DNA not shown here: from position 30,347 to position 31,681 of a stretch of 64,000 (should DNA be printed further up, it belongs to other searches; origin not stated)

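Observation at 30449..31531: Secreted tyrosinase with a Met-rich N-terminal segment and no caddie-protein gene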

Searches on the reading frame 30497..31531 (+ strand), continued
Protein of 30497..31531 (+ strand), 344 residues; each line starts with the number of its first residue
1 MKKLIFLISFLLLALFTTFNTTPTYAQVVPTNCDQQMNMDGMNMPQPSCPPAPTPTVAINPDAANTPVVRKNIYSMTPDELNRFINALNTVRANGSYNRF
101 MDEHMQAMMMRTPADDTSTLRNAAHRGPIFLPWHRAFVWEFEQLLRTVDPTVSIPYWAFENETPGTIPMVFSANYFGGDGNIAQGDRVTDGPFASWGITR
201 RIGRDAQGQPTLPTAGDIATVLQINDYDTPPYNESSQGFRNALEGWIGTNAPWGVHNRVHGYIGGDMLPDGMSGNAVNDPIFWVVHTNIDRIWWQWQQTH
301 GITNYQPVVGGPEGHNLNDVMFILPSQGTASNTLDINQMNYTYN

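Call 6: find_homologous_proteins(query=window:30497-31531:+, max_evalue=1e-10)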
Query window:30497-31531:+ (344 aa): 1146 proteins with E <= 1e-10 among 3286 candidates; the best 120 are listed.
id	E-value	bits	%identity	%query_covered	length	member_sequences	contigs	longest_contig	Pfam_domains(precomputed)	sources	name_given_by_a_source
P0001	7.3e-210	714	84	100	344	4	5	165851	PF00264.26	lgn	-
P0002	1.8e-135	470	64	100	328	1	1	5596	PF00264.26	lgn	-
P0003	4.4e-130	452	58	99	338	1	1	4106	PF00264.26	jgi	jgi:tyrosinase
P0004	1.4e-129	450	67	80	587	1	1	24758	PF00264.26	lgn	-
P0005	2.2e-125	436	58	100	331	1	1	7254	PF00264.26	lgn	-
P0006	7.0e-125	435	58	98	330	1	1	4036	PF00264.26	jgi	jgi:tyrosinase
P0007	1.9e-122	427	56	100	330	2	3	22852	PF00264.26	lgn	-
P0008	1.6e-118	414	56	99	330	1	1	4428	PF00264.26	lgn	-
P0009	6.3e-115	402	61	80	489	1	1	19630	PF00264.26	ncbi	-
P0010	7.5e-114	399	63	85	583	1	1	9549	PF00264.26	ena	-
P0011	1.6e-110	388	58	85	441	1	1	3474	PF00264.26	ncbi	-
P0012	1.5e-109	384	61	80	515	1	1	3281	PF00264.26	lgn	-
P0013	1.9e-109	384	62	80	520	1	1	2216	PF00264.26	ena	-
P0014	3.0e-109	383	60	82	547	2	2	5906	PF00264.26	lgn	-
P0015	9.0e-109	382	59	80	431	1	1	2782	PF00264.26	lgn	-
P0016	1.2e-106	375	58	81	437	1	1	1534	PF00264.26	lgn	-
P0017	3.2e-92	327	59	69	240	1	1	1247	PF00264.26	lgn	-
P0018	2.9e-68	249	45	80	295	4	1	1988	PF00264.26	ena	-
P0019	3.6e-66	242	44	80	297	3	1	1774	PF00264.26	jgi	jgi:tyrosinase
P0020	1.2e-65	240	43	80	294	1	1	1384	PF00264.26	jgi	jgi:tyrosinase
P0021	1.4e-65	240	58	56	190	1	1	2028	PF00264.26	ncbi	-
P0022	2.5e-64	236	43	80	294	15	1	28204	PF00264.26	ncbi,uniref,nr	ncbi:tyrosinase family protein [Modestobacter marinus]|uniref:tyrosinase family protein n=1 Tax=Mode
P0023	3.2e-62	229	44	77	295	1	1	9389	PF00264.26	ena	-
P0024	4.6e-62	228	43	80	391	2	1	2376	PF00264.26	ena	-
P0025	9.6e-62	227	43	80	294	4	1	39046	PF00264.26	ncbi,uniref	ncbi:tyrosinase family protein [Kineococcus sp. G2]|uniref:tyrosinase family protein n=1 Tax=Kineoco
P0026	9.9e-61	224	42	80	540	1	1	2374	PF04151.22,PF00264.26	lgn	-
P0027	9.7e-60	220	41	81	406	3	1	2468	PF00264.26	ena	-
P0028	1.1e-57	214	42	80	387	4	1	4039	PF00264.26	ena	-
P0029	1.2e-56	210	41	80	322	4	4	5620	PF00264.26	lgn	-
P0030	2.5e-56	209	41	80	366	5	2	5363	PF00264.26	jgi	jgi:tyrosinase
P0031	7.0e-55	205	41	80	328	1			PF00264.26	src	-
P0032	9.8e-55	204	38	80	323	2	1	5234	PF00264.26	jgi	-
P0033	3.1e-54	202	43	80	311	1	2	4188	PF00264.26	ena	-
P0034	6.6e-54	201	40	80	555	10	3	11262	PF04151.22,PF00264.26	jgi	jgi:tyrosinase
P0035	9.7e-54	201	41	81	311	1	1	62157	PF00264.26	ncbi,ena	-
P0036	2.4e-53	199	41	74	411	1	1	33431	PF00264.26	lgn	-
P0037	5.8e-52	195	41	81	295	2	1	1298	PF00264.26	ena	-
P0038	2.7e-51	193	38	80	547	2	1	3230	PF00264.26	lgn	-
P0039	5.0e-51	192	42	74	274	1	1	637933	PF00264.26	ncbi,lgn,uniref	ncbi:tyrosinase MelC2 [Streptomyces crystallinus]|uniref:Tyrosinase family protein n=1 Tax=Streptomy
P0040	3.0e-50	189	42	80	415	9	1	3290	PF00264.26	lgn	-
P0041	3.4e-50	189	41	81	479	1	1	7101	PF00264.26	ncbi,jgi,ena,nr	ncbi:MAG: tyrosinase family protein [Candidatus Tectomicrobia bacterium]|nr:tyrosinase family protei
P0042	3.8e-50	189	40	74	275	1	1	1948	PF00264.26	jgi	jgi:tyrosinase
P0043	4.8e-50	189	37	80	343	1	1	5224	PF00264.26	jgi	-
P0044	1.2e-49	187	40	74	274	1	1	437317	PF00264.26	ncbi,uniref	ncbi:tyrosinase family protein [Streptomyces sp. NPDC093225]|uniref:tyrosinase MelC2 n=1 Tax=Strepto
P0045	1.4e-49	187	40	74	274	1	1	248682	PF00264.26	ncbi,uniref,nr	ncbi:tyrosinase family protein [Streptomyces sp. NRRL S-87]|uniref:tyrosinase MelC2 n=1 Tax=Streptom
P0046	1.5e-49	187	41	74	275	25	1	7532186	PF00264.26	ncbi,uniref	ncbi:tyrosinase family protein [Streptomyces noboritoensis]|uniref:Tyrosinase family protein n=1 Tax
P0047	1.7e-49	187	41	80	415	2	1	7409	PF00264.26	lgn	-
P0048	2.3e-49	186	41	74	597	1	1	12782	PF04151.22,PF00264.26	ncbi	-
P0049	4.2e-49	186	39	81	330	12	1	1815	PF00264.26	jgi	jgi:tyrosinase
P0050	8.4e-49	184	40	81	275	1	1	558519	PF00264.26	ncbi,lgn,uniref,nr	ncbi:tyrosinase [Kitasatospora sp. MAA4]|uniref:tyrosinase MelC2 n=1 Tax=Kitasatospora sp. MAA4 TaxI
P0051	9.3e-49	184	39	80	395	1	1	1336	PF00264.26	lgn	-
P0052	1.3e-48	184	39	81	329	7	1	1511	PF00264.26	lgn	-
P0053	1.3e-48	184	41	74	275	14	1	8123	PF00264.26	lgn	-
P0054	1.4e-48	184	37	80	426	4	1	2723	PF00264.26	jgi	jgi:hypothetical protein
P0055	2.0e-48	183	37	82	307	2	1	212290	PF00264.26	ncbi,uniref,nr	ncbi:tyrosinase family protein [Pseudalkalibacillus decolorationis]|uniref:tyrosinase family protein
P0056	2.0e-48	183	42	79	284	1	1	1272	PF00264.26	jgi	-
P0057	4.7e-48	182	40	80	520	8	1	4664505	PF00264.26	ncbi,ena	-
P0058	4.8e-48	182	40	81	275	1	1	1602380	PF00264.26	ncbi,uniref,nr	ncbi:tyrosinase MelC2 [Kitasatospora mediocidica]|uniref:tyrosinase MelC2 n=1 Tax=Kitasatospora medi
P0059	6.3e-48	182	40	81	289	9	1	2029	PF00264.26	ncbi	-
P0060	7.4e-48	181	38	81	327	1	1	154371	PF00264.26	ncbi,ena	-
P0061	1.9e-47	180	37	81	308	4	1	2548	PF00264.26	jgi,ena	-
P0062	2.4e-47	180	38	82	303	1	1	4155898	PF00264.26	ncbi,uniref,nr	ncbi:tyrosinase family protein [Alkalihalobacillus sp. AL-G]|uniref:tyrosinase family protein n=1 Ta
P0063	2.4e-47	180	41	80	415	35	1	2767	PF00264.26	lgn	-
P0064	5.5e-47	179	38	80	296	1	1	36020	PF00264.26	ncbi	-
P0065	6.2e-47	178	36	81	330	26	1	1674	PF00264.26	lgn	-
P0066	1.7e-46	177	38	74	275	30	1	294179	PF00264.26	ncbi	-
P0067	1.7e-46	177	38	82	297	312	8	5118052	PF00264.26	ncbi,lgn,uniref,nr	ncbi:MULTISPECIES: tyrosinase family protein [Priestia]|uniref:tyrosinase family protein n=1 Tax=Pri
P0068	3.3e-46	176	39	73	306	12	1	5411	PF00264.26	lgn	-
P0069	4.3e-46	176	40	81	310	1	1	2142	PF00264.26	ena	-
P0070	4.6e-46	175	39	74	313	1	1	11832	PF00264.26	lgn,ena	-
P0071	4.8e-46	175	35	80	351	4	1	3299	PF00264.26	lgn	-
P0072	6.2e-46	175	38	81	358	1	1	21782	PF00264.26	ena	-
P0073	6.7e-46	175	39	80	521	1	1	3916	PF00264.26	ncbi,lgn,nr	ncbi:MAG: tyrosinase family protein [Gemmatimonadetes bacterium]|nr:tyrosinase family protein [Gemma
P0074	1.6e-45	174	39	74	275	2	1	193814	PF00264.26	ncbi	ncbi:tyrosinase MelC2 [Actinomycetota bacterium Odt1-20B]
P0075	1.7e-45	174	35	87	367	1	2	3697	PF00264.26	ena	-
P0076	2.3e-45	173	37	81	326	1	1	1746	PF00264.26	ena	-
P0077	2.7e-45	173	38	80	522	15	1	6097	PF00264.26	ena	-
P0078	3.8e-45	172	36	80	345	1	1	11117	PF00264.26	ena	-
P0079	4.1e-45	172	38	81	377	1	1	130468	PF00264.26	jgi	jgi:tyrosinase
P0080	4.7e-45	172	37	74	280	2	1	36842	PF00264.26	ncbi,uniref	ncbi:tyrosinase MelC2 [Streptomyces vinaceus]|uniref:tyrosinase MelC2 n=1 Tax=Streptomyces vinaceus 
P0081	4.9e-45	172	36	86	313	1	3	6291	PF00264.26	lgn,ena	-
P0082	6.4e-45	172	36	80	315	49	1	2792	PF00264.26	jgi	jgi:tyrosinase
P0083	7.0e-45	172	38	74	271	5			PF00264.26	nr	nr:tyrosinase family protein [Kibdelosporangium sp. MJ126-NF4] CEL16368.1 putative tyrosinase [Kibde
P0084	9.8e-45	171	37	81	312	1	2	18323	PF00264.26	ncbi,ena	-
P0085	9.9e-45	171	38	80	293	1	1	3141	PF00264.26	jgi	jgi:tyrosinase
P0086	1.9e-44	170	39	81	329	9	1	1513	PF00264.26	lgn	-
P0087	2.4e-44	170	37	74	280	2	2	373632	PF00264.26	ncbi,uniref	ncbi:tyrosinase family protein [Streptomyces sp. NPDC059918]|uniref:tyrosinase MelC2 n=1 Tax=unclass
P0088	3.4e-44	169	40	81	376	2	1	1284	PF00264.26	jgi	-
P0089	3.7e-44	169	37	74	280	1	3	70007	PF00264.26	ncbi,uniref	ncbi:tyrosinase family protein [Streptomyces sp. NPDC056492]|uniref:tyrosinase MelC2 n=1 Tax=unclass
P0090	5.1e-44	169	38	80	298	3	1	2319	PF00264.26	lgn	-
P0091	8.0e-44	168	36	80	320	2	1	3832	PF00264.26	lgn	-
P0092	1.1e-43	168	36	81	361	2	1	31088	PF00264.26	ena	-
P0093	1.2e-43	168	40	70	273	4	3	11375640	PF00264.26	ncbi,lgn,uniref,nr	ncbi:tyrosinase family protein [Streptomyces sp. NBC_01017]|uniref:Tyrosinase family protein n=1 Tax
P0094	1.7e-43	167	37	81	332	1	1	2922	PF00264.26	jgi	jgi:tyrosinase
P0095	1.8e-43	167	38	80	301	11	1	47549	PF00264.26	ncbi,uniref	ncbi:tyrosinase family protein [Priestia endophytica]|uniref:tyrosinase family protein n=1 Tax=Pries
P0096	3.2e-43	166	39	74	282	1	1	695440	PF00264.26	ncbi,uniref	ncbi:tyrosinase family protein [Streptomyces sp. NPDC087917]|uniref:tyrosinase MelC2 n=1 Tax=Strepto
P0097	3.3e-43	166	39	74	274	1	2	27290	PF00264.26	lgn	-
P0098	3.6e-43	166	35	98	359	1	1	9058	PF00264.26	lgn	-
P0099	3.6e-43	166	37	80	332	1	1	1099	PF00264.26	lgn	-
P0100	4.7e-43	166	36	74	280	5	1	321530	PF00264.26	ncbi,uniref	ncbi:tyrosinase family protein [Streptomyces sp. NPDC059355]|uniref:tyrosinase MelC2 n=1 Tax=Strepto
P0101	4.9e-43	166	39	81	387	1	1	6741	PF00264.26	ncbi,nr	ncbi:MAG: tyrosinase family protein [Anaerolineales bacterium]|nr:tyrosinase family protein [Anaerol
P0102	8.0e-43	165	38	74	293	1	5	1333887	PF00264.26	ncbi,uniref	ncbi:tyrosinase family protein [Streptomyces sp. NPDC058486]|uniref:tyrosinase MelC2 n=1 Tax=unclass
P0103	1.3e-42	164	37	80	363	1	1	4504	PF00264.26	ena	-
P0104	1.6e-42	164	37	74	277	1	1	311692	PF00264.26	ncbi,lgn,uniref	ncbi:tyrosinase family protein [Streptomyces sp. ODS28]|uniref:tyrosinase MelC2 n=1 Tax=Streptomyces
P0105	1.6e-42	164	36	80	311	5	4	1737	PF00264.26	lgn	-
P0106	1.8e-42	164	37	80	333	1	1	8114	PF00264.26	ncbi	-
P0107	1.9e-42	164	36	81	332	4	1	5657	PF00264.26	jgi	jgi:tyrosinase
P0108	1.9e-42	164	35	81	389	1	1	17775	PF00264.26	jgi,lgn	jgi:tyrosinase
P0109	2.9e-42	163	37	80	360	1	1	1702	PF00264.26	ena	-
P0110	3.1e-42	163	37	80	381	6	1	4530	PF00264.26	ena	-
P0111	3.4e-42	163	41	80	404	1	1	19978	PF00264.26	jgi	jgi:Common central domain of tyrosinase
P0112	3.6e-42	163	37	80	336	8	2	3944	PF00264.26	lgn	-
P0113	3.9e-42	163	36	81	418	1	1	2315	PF00264.26,PF14200.13,PF00652.29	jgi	jgi:tyrosinase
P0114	4.8e-42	162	35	81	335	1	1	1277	PF00264.26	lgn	-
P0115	5.1e-42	162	40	69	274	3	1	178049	PF00264.26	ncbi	ncbi:tyrosinase family protein [Longispora urticae]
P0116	5.8e-42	162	37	80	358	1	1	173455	PF00264.26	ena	-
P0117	6.5e-42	162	33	87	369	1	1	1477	PF00264.26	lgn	-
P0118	6.5e-42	162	37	80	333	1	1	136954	PF00264.26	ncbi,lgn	-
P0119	6.9e-42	162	35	81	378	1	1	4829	PF00264.26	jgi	jgi:tyrosinase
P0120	8.5e-42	161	36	81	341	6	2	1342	PF00264.26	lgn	-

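Call 10: find_related_loci(query=window:30497-31531:+, collection=genome_contigs, flank=10000)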
Query window:30497-31531:+ (344 aa) in genome_contigs; peptide patterns used: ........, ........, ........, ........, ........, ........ (x = any residue, [..] = any of these).
71 stretches matched a pattern; 1 encode a relative of the query (tblastn E <= 1e-3); 1 distinct loci.
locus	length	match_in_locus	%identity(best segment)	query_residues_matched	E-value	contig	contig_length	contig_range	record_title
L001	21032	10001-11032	84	1-344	0e+0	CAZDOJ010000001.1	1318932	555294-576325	MAG TPA_asm: uncultured Gammaproteobacteria bacterium isolate SRP292972_co3_93 genome assembly, contig: NODE_1_length_13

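Call 11: find_encoding_contigs(protein=P0001, flank=8000, max_places=4)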
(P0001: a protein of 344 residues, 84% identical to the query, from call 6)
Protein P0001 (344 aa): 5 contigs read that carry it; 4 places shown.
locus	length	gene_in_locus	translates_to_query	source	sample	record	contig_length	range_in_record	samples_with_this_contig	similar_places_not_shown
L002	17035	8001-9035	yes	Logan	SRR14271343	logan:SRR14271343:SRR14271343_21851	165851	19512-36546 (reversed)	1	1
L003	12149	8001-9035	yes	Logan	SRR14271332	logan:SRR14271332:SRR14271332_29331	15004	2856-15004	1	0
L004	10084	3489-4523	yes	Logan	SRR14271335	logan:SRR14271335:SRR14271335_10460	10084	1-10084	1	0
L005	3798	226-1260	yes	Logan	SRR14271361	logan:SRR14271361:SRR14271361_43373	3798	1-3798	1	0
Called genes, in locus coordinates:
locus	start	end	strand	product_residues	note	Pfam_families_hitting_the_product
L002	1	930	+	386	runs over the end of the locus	-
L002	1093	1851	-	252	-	-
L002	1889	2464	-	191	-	PF00730:HhH-GPD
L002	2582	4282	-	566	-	PF02518:HATPase_c, PF13589:HATPase_c_3, PF01119:DNA_mis_repair, PF08676:MutL_C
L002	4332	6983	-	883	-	PF01624:MutS_I, PF05188:MutS_II, PF05192:MutS_III, PF05190:MutS_IV, PF00488:MutS_V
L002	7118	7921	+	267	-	-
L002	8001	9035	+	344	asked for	PF00264:Tyrosinase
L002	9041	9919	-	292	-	PF14023:Bestrophin-like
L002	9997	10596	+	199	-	PF01467:CTP_transf_like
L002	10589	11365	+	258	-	PF02540:NAD_synthase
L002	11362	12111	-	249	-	PF01263:Aldose_epim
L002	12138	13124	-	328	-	PF00561:Abhydrolase_1, PF00975:Thioesterase (faint), PF12697:Abhydrolase_6 (weak), PF12146:Hydrolase_4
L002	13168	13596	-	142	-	-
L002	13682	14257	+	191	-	-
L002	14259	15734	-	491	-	PF02463:SMC_N (faint), PF03193:RsgA_GTPase (faint), PF13555:AAA_29 (faint), PF00005:ABC_tran, PF01926:MMR_HSR1 (faint), PF13238:AAA_18 (faint), PF12848:ABC_tran_Xtn, PF00005:ABC_tran, +2 more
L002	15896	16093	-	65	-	PF00313:CSD, PF08206:OB_RNB (weak)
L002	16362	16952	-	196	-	-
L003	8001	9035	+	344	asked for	PF00264:Tyrosinase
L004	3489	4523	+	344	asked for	PF00264:Tyrosinase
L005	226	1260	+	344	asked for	PF00264:Tyrosinase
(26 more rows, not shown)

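Call 16: search_protein_families(library=pfam, proteins=[L002:7118-7921:+], max_evalue=0.01)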
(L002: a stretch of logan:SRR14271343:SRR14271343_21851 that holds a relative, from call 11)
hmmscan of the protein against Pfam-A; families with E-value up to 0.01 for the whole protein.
L002:7118-7921:+ (267 aa): 0 families

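Call 17: list_cluster_members(proteins=[window:30497-31531:+, window:27710-30376:-, window:31535-32413:-, window:20398-23316:-, P0009, P0011])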
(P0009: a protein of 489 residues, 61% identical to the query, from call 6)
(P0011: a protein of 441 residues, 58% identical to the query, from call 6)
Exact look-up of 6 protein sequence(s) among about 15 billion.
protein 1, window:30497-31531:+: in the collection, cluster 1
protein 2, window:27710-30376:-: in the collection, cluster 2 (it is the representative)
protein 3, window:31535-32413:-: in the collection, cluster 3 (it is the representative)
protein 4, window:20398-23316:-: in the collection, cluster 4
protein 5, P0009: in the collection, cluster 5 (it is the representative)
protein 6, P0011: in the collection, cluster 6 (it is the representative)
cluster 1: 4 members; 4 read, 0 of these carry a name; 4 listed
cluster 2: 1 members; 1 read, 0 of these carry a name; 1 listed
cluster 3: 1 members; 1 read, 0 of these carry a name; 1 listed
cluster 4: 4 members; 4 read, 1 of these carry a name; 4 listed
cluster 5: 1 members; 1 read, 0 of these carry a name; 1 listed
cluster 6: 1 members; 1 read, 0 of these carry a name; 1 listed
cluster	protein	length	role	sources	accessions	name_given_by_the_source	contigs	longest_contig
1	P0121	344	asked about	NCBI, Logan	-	-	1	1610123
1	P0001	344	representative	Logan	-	-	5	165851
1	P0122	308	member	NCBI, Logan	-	-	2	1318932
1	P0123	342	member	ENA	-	-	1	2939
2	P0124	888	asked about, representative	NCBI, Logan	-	-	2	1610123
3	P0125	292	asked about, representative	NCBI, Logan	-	-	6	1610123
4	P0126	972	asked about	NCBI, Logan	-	-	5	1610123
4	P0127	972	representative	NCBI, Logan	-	-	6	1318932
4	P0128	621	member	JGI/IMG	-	excinuclease ABC subunit A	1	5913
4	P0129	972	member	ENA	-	-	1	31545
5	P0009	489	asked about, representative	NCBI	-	-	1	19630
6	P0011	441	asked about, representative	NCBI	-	-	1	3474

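Call 18: find_encoding_contigs(protein=window:30497-31531:+, flank=2000, max_places=3)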
Protein window:30497-31531:+ (344 aa): 2 contigs read that carry it; 1 place shown.
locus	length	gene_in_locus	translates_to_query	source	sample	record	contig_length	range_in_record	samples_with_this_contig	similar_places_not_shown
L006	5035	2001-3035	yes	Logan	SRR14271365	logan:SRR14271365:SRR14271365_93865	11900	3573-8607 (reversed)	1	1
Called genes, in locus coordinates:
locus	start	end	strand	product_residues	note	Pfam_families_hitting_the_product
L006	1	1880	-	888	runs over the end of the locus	PF01624:MutS_I, PF05188:MutS_II, PF05192:MutS_III, PF05190:MutS_IV, PF00488:MutS_V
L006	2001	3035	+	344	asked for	PF00264:Tyrosinase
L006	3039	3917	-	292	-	PF14023:Bestrophin-like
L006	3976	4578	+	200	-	PF01467:CTP_transf_like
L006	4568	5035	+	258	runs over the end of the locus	PF02540:NAD_synthase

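Call 19: find_encoding_contigs(protein=P0009, flank=10000, max_places=2)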
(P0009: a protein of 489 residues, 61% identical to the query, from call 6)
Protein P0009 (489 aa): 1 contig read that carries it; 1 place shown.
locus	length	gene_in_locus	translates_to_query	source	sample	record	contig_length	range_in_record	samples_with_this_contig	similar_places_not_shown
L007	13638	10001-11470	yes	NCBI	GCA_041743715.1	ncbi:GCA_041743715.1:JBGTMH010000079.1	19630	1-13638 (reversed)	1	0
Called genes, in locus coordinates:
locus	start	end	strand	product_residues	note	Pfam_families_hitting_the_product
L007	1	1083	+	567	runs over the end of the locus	PF13426:PAS_9 (weak), PF01590:GAF, PF13185:GAF_2, PF00512:HisKA, PF02518:HATPase_c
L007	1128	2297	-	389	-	PF00188:CAP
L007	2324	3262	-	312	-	PF00188:CAP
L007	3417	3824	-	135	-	PF13473:Cupredoxin_1, PF00127:Copper-bind (weak)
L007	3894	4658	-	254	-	PF01925:TauE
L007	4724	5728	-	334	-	PF14321:DUF4382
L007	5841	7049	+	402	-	PF02156:Glyco_hydro_26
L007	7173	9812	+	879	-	PF13641:Glyco_tranf_2_3, PF13506:Glyco_transf_21, PF13632:Glyco_trans_2_3, PF03552:Cellulose_synt, PF02156:Glyco_hydro_26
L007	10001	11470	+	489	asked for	PF00264:Tyrosinase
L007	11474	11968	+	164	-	-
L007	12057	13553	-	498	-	PF03050:DDE_Tnp_IS66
